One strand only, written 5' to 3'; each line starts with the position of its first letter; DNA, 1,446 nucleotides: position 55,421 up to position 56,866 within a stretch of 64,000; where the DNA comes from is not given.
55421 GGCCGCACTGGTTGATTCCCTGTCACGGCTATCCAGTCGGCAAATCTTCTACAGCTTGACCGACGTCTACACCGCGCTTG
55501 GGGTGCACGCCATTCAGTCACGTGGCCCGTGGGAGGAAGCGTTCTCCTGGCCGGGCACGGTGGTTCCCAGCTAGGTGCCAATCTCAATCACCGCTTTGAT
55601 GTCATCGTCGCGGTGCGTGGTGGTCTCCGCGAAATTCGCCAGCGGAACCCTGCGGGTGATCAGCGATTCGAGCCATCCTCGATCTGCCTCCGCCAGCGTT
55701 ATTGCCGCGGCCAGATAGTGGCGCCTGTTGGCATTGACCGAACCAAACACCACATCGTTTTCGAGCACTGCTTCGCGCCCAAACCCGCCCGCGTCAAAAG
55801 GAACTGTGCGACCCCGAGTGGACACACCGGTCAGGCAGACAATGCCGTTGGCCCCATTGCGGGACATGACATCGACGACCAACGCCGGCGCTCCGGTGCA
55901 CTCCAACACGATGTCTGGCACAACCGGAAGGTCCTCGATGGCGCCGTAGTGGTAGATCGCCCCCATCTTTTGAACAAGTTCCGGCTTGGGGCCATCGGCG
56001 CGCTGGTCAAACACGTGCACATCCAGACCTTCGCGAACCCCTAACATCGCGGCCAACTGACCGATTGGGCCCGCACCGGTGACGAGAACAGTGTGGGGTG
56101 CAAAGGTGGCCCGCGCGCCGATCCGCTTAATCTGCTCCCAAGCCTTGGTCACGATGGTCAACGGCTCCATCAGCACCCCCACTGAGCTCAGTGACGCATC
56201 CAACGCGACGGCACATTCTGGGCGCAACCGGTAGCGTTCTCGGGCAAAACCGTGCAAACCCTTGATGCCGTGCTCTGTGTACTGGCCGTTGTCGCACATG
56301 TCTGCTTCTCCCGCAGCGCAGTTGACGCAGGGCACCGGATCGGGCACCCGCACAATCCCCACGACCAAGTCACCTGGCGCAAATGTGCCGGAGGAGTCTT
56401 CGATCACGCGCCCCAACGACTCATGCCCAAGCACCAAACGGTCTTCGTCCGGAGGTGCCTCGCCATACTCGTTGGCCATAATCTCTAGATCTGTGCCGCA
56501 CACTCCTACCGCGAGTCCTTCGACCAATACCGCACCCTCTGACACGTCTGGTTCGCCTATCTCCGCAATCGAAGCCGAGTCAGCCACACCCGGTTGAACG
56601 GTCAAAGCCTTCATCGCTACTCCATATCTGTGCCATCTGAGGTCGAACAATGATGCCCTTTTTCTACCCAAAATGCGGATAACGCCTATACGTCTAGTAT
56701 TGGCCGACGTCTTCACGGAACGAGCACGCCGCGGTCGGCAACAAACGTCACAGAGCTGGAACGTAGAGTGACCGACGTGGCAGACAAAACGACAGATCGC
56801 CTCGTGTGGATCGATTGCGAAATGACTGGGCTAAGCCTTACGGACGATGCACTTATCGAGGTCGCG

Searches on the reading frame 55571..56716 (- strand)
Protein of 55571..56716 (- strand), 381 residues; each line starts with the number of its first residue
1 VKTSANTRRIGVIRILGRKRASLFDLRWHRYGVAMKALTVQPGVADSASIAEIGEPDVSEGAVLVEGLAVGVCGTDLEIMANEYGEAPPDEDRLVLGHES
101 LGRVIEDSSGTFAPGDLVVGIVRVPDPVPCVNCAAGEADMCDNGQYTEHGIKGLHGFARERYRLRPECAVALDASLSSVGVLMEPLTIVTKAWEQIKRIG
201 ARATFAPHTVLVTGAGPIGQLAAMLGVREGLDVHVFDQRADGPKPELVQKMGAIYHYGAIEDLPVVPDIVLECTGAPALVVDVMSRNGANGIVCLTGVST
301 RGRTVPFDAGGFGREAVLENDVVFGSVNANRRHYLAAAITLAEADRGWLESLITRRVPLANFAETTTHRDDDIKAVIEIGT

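Call 60: search_protein_families(library=pfam, proteins=[window:55571-56716:-], max_evalue=0.001)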
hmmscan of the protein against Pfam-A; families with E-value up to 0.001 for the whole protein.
window:55571-56716:- (381 aa): 2 families
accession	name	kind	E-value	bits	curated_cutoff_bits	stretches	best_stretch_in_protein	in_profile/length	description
PF16912.11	Glu_dehyd_C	-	2.4e-62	210.6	34.9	1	178-379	2-211/211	Glucose dehydrogenase C-terminus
PF08240.17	ADH_N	-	4.4e-13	49.8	23.5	1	60-166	2-96/104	Alcohol dehydrogenase GroES-like domain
